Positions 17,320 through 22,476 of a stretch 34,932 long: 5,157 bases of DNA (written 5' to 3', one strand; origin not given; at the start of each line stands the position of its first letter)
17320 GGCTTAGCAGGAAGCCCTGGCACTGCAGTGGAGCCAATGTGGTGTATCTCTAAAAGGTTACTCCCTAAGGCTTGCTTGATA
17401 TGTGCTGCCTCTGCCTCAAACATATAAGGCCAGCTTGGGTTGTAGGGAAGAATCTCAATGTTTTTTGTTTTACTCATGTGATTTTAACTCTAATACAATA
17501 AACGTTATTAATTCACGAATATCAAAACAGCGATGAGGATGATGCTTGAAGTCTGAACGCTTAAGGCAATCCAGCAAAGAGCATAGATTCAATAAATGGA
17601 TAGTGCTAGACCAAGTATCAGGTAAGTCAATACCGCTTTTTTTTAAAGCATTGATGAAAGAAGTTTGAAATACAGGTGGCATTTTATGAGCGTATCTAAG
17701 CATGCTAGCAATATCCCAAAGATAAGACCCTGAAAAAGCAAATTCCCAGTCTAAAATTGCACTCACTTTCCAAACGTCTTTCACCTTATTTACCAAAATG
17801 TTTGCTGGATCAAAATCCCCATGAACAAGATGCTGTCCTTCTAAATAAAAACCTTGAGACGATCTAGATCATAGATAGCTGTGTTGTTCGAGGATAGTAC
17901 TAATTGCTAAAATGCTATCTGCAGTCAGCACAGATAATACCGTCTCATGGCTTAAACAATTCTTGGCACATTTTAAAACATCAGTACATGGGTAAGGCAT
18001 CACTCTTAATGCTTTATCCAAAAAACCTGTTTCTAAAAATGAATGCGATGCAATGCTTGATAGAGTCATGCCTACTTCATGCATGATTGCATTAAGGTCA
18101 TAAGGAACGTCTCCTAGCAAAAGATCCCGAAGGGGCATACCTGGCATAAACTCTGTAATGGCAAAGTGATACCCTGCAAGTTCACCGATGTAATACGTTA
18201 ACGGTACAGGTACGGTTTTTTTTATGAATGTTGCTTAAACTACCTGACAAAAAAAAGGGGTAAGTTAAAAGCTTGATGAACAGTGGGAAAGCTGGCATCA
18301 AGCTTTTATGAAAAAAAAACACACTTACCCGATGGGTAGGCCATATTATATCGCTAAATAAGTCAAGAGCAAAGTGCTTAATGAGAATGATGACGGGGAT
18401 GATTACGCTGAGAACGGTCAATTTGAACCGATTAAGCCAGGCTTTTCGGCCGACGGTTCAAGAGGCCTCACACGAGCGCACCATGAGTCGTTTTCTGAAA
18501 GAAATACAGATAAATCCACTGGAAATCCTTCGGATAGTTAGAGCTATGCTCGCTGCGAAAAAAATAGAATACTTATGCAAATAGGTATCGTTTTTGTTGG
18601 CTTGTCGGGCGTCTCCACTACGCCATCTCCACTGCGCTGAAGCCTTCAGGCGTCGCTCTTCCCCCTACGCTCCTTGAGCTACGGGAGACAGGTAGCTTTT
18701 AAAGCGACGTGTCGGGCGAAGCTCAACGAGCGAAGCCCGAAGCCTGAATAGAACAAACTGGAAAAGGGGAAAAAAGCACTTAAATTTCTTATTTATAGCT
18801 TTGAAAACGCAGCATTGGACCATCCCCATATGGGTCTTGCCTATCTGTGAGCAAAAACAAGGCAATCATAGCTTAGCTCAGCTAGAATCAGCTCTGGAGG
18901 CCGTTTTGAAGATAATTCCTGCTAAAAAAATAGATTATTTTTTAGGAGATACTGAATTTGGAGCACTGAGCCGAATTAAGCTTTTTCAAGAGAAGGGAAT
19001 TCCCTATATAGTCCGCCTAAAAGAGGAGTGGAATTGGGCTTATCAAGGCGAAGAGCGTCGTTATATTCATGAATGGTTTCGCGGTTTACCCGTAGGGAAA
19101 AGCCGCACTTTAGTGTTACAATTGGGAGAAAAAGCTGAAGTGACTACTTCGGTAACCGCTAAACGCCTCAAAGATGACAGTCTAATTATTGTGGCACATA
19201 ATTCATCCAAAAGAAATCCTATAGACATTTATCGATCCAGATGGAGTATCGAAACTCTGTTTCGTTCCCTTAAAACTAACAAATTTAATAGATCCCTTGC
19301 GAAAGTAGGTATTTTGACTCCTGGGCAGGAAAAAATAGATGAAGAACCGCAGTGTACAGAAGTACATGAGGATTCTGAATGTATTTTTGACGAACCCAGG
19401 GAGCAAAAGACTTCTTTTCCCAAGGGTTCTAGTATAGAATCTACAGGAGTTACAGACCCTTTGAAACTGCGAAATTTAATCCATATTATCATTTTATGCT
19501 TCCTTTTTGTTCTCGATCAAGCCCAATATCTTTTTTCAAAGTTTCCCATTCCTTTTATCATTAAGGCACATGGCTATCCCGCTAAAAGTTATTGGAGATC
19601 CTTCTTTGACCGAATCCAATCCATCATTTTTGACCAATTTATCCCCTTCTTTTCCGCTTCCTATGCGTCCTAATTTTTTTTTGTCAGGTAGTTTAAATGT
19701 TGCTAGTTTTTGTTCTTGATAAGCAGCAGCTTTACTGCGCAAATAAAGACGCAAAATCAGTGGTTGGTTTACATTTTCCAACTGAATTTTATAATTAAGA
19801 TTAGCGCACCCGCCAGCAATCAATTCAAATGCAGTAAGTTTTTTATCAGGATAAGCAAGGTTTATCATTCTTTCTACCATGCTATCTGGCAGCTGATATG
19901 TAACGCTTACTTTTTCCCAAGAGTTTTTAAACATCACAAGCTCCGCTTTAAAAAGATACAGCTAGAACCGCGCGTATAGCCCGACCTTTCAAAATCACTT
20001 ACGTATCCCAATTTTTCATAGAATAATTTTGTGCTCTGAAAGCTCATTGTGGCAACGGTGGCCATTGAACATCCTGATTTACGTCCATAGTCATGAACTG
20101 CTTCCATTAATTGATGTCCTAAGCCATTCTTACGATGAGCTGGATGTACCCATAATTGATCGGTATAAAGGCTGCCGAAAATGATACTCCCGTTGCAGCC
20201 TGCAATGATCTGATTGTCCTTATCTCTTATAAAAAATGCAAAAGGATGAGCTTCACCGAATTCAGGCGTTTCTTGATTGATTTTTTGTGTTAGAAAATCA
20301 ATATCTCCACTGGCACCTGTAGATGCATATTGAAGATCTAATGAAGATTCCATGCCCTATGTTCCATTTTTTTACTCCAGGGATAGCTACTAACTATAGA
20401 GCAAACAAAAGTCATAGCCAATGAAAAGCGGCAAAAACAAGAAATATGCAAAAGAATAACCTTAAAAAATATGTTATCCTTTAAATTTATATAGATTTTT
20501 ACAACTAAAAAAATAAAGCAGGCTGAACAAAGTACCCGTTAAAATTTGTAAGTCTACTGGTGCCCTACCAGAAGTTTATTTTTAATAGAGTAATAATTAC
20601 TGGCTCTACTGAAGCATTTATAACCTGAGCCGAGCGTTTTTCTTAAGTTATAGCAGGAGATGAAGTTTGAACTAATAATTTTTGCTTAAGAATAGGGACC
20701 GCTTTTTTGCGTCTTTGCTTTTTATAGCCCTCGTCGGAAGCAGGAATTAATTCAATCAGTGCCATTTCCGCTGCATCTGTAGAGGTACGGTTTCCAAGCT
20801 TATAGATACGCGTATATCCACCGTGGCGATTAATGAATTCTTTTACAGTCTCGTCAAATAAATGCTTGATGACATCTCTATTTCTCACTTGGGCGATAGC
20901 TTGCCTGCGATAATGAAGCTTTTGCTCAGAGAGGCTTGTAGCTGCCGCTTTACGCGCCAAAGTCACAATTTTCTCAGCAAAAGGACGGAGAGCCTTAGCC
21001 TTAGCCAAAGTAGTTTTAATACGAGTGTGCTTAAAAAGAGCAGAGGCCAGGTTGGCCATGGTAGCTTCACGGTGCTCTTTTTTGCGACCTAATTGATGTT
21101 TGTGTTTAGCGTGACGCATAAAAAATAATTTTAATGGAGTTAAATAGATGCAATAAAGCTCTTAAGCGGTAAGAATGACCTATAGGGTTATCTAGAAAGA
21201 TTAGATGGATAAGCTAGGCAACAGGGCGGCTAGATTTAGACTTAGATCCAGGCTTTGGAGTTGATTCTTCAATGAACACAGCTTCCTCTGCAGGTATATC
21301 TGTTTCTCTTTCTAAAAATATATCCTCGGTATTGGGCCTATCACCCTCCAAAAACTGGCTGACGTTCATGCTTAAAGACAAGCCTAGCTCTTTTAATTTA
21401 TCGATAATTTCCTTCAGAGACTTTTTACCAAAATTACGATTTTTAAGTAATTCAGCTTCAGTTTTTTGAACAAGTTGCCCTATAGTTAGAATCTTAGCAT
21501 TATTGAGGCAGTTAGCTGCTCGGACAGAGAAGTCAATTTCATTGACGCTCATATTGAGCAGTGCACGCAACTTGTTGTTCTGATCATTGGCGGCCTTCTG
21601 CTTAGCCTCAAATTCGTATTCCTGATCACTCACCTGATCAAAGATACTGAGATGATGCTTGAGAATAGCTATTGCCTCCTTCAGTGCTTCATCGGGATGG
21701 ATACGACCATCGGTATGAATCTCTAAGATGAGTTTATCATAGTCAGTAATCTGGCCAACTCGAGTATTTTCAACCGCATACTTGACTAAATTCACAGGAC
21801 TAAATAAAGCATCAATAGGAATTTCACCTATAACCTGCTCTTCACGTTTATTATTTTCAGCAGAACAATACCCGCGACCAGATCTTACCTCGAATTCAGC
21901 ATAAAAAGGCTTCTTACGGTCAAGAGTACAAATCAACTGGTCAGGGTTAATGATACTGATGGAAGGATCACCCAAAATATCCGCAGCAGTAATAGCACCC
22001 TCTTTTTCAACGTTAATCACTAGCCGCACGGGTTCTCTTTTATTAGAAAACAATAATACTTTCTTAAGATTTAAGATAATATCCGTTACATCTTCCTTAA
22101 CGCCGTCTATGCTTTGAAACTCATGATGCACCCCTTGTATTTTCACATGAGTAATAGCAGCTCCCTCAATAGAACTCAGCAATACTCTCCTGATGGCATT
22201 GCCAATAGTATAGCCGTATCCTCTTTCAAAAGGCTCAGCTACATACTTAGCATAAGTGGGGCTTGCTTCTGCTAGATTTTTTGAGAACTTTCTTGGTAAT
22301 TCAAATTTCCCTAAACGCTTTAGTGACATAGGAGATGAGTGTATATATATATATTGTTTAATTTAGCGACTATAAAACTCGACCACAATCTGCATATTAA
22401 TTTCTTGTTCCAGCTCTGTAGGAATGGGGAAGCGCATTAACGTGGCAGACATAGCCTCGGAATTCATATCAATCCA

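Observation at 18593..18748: Module Q copy sits inside an IS transposase gene and carries a second module nested in its own hairpin loop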

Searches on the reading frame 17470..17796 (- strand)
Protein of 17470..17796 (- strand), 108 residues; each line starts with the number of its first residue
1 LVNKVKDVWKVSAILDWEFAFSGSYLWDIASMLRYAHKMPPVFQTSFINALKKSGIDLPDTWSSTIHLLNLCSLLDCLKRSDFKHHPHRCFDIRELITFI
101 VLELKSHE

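Call 59: search_protein_families(library=pfam, proteins=[window:17470-17796:-], max_evalue=0.01)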
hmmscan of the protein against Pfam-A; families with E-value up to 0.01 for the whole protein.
window:17470-17796:- (108 aa): 1 family
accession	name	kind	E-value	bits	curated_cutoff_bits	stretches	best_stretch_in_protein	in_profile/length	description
PF01636.29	APH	-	0.0004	20.7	23.2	1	7-43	184-221/239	Phosphotransferase enzyme family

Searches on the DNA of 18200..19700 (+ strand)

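Call 52: search_dna_similar(query=window:18565-18750:+, collection=plasmids, mode=distant, max_rows=10)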
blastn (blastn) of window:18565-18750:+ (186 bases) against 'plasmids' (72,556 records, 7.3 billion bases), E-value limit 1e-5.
No match.
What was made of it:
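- Tried and rejected: Plasmid collection, blastn: no match (call 52).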

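Call 65: search_rna_families(source=window, start=18200, end=19700, threshold=evalue, max_evalue=1)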
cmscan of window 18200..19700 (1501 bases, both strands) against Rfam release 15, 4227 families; matches with E-value up to 1: 4.
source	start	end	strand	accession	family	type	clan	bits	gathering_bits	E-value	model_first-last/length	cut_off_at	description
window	18667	18733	+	RF04131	mir-2032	Gene; miRNA;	-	28.4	100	0.0052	1-77/77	no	mir-2032 microRNA precursor family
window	18249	18309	-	RF02274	AniS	Gene;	-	25.4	50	0.094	1-106/106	no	AniS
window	18261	18330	-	RF02056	STnc390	Gene; sRNA;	-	20.6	50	0.18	1-60/60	no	Salmonella sRNA STnc390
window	19286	19434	-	RF04097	MIR2630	Gene; miRNA;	-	18.2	144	0.96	42-187/229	no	MIR2630 microRNA precursor family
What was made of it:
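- On Known RNA families (Rfam 15): Only sub-threshold generic hairpin hits appeared in 18200-19700 (call 65).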

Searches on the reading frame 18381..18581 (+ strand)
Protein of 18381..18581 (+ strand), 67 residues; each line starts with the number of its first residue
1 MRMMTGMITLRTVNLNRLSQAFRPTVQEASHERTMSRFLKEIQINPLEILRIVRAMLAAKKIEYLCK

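Call 7: search_protein_families(library=pfam, proteins=[window:18381-18581:+], max_evalue=0.1)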
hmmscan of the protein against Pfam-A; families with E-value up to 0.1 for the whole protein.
window:18381-18581:+ (67 aa): 1 family
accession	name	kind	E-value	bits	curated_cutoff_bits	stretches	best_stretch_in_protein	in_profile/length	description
PF08721.17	Tn7_Tnp_TnsA_C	-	0.0044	17.9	23.4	1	9-63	23-80/83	TnsA endonuclease C terminal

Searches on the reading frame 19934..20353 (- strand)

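Call 59: search_protein_families(library=pfam, proteins=[window:19934-20353:-], max_evalue=0.01)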
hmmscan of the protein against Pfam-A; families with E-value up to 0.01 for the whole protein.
window:19934-20353:- (139 aa): 7 families
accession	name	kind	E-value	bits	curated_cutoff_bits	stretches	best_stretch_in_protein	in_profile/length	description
PF13508.13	Acetyltransf_7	-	9.2e-14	52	27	1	39-118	4-83/84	Acetyltransferase (GNAT) domain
PF00583.31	Acetyltransf_1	-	2.2e-13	50.9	20.7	1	32-117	28-116/116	Acetyltransferase (GNAT) family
PF13673.13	Acetyltransf_10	-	1.2e-08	35.4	23.6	1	44-134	37-123/128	Acetyltransferase (GNAT) domain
PF08445.16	FR47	-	2.9e-05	24.4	22.1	1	47-122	10-82/86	FR47-like protein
PF13527.13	Acetyltransf_9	-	0.0013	19.2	25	1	69-117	80-124/127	Acetyltransferase (GNAT) domain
PF13880.12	Acetyltransf_13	-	0.0013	18.9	22.8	1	66-87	9-30/69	ESCO1/2 acetyl-transferase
PF14542.12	Acetyltransf_CG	-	0.0014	19.2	30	1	63-97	26-60/80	GCN5-related N-acetyl-transferase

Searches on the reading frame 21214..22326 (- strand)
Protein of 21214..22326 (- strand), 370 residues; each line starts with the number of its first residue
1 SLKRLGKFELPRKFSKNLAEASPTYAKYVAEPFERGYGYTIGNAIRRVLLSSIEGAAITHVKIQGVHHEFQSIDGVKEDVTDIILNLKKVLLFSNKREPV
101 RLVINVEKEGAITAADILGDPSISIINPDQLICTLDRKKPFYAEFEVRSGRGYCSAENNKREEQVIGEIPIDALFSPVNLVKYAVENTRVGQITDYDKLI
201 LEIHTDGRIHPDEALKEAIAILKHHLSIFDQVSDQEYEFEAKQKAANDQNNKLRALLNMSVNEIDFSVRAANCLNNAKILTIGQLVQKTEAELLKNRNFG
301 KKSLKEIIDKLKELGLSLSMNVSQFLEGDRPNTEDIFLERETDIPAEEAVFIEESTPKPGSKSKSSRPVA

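Call 19: list_cluster_members(proteins=[P0001, window:21214-22326:-, window:19934-20350:-])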
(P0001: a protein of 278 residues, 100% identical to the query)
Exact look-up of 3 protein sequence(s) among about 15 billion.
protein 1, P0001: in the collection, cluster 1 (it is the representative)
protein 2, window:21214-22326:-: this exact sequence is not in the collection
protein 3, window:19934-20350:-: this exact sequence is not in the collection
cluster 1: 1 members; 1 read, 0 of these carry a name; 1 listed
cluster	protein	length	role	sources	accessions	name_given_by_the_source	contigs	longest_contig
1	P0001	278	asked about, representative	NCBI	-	-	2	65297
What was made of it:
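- Tried and rejected: The cluster look-up gave no names (call 19).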

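Call 35: find_homologous_proteins(query=window:21214-22326:-, max_evalue=1e-60)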
Query window:21214-22326:- (370 aa): 7932 proteins with E <= 1e-60 among 8000 candidates; the best 120 are listed.
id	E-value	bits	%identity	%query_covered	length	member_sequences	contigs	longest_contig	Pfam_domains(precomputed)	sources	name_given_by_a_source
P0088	7.7e-213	724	90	98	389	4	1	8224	PF01000.32,PF03118.22,PF01193.30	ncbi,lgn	-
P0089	2.7e-197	673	88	92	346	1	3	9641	PF01000.32,PF03118.22,PF01193.30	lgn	-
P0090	2.7e-189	647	84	92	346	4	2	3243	PF01000.32,PF03118.22,PF01193.30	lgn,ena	-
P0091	9.1e-153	527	55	87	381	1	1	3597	PF01000.32,PF03118.22,PF01193.30,PF13656.12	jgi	jgi:DNA-directed RNA polymerase subunit alpha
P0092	3.0e-148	512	71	88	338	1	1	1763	PF01000.32,PF03118.22,PF01193.30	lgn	-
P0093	3.2e-147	508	71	87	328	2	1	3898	PF01000.32,PF03118.22,PF01193.30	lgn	-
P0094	1.7e-145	503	69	88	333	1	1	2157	PF01000.32,PF03118.22,PF01193.30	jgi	jgi:DNA-directed RNA polymerase subunit alpha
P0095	9.2e-145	500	69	88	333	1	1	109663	PF01000.32,PF03118.22,PF01193.30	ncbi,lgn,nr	ncbi:MAG: DNA-directed RNA polymerase subunit alpha [Opitutaceae bacterium]|nr:DNA-directed RNA poly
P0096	1.1e-144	500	68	88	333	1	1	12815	PF01000.32,PF03118.22,PF01193.30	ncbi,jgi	jgi:DNA-directed RNA polymerase subunit alpha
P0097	1.3e-144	500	69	88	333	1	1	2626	PF01000.32,PF03118.22,PF01193.30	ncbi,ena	-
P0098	1.9e-144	499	68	88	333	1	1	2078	PF01000.32,PF03118.22,PF01193.30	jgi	-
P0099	2.0e-144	499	69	88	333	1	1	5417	PF01000.32,PF03118.22,PF01193.30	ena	-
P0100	2.1e-144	499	69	88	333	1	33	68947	PF01000.32,PF03118.22,PF01193.30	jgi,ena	jgi:DNA-directed RNA polymerase subunit alpha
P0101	2.2e-144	499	69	88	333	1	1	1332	PF01000.32,PF03118.22,PF01193.30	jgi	jgi:DNA-directed RNA polymerase subunit alpha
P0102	2.8e-144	499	69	88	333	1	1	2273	PF01000.32,PF03118.22,PF01193.30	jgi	jgi:DNA-directed RNA polymerase subunit alpha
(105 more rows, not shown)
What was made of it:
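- Tried and rejected: RpoA's best named relatives are Opitutaceae at about 68% (call 35).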
